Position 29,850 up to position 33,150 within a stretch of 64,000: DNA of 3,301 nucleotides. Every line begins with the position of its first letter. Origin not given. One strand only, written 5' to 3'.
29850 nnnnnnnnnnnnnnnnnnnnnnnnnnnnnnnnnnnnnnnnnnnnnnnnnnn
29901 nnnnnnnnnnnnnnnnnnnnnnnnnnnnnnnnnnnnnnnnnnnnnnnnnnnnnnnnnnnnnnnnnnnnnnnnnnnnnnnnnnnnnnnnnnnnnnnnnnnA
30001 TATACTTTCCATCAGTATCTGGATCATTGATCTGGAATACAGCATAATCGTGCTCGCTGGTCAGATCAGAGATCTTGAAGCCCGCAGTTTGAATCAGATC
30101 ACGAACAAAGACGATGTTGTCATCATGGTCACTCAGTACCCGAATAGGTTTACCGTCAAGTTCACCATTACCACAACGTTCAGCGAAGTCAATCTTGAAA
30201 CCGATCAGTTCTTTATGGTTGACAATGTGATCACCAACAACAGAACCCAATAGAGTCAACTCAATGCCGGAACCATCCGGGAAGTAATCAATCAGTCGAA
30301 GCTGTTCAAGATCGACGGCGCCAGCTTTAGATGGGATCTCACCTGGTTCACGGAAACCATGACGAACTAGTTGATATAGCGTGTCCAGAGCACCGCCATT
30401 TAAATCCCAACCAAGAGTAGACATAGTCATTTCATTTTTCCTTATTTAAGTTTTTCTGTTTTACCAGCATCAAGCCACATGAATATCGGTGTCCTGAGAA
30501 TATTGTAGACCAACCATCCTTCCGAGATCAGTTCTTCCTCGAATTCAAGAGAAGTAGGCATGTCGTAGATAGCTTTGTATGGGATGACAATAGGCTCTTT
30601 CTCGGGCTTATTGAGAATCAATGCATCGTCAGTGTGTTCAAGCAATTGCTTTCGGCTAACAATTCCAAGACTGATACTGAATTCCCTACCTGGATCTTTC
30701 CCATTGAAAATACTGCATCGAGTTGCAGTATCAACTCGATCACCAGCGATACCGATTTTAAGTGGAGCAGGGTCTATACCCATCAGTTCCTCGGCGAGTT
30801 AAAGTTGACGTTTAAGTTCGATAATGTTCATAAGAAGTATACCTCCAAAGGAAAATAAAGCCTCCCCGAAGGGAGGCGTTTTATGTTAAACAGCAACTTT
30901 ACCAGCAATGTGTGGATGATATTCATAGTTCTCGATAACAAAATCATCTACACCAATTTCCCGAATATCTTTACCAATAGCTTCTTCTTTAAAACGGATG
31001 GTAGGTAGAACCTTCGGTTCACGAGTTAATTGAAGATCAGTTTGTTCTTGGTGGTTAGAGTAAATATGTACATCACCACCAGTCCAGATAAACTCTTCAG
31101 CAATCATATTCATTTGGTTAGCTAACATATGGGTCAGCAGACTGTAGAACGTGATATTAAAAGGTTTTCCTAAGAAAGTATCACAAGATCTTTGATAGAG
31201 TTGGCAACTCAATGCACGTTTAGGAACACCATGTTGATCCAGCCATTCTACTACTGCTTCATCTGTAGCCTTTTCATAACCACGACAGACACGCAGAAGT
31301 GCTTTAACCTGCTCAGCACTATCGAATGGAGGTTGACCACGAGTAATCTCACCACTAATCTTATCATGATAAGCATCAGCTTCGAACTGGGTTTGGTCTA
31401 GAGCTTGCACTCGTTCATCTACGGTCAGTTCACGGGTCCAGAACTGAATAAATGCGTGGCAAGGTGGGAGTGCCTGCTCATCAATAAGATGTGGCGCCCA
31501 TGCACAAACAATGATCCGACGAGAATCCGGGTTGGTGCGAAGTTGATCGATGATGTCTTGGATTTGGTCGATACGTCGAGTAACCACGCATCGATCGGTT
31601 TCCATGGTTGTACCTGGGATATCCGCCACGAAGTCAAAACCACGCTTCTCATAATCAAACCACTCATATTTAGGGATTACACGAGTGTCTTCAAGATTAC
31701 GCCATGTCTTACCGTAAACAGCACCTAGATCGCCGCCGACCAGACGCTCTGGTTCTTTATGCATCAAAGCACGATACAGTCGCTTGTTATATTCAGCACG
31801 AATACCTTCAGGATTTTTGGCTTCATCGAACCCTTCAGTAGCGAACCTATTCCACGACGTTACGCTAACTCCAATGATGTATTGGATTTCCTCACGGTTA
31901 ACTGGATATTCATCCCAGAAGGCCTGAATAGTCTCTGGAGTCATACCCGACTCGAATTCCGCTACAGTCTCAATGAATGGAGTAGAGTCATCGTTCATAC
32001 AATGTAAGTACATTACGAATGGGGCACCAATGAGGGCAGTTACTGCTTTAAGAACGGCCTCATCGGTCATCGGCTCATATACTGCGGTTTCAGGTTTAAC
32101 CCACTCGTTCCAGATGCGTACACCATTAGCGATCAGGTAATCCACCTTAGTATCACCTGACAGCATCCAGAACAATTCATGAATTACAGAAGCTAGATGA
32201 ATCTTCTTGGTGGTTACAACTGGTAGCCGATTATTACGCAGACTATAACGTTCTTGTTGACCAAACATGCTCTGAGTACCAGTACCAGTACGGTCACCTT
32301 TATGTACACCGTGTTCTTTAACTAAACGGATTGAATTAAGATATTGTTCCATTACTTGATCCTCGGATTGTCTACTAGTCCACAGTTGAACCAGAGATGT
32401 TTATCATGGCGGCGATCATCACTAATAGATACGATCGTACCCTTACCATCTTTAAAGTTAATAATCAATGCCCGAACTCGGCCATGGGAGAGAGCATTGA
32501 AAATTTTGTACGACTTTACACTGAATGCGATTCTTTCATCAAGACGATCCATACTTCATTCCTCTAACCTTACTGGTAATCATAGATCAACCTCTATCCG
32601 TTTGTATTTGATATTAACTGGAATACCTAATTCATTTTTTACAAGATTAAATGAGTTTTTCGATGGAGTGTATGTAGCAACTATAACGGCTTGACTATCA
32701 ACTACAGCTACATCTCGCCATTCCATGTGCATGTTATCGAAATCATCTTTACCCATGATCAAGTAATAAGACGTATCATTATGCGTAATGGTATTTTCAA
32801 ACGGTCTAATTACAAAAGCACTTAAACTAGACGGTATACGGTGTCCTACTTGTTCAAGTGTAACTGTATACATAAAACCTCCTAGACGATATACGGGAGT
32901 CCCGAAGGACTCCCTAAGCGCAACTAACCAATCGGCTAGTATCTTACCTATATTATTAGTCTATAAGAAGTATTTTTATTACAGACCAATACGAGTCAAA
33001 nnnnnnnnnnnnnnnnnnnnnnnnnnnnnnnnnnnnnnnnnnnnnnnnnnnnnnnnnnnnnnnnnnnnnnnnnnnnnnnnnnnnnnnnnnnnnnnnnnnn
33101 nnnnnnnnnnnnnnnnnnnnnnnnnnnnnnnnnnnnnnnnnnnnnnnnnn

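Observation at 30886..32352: ThyA-family enzyme interrupted by three large lineage-specific insertions (488 aa versus about 264 aa for canonical ThyA)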

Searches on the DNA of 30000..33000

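Call 89: search_rna_families(source=window, start=30000, end=33000, threshold=evalue, max_evalue=1)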
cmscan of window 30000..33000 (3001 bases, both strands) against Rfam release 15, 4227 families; matches with E-value up to 1: 2.
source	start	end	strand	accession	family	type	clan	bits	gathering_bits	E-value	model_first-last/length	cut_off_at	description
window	30829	30886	+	RF01859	Phe_leader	Cis-reg; leader;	-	23.9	55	0.62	1-125/125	no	Phenylalanine leader peptide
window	30015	30079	+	RF00178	mir-24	Gene; miRNA;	-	19.3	50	0.68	1-69/69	no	mir-24 microRNA precursor family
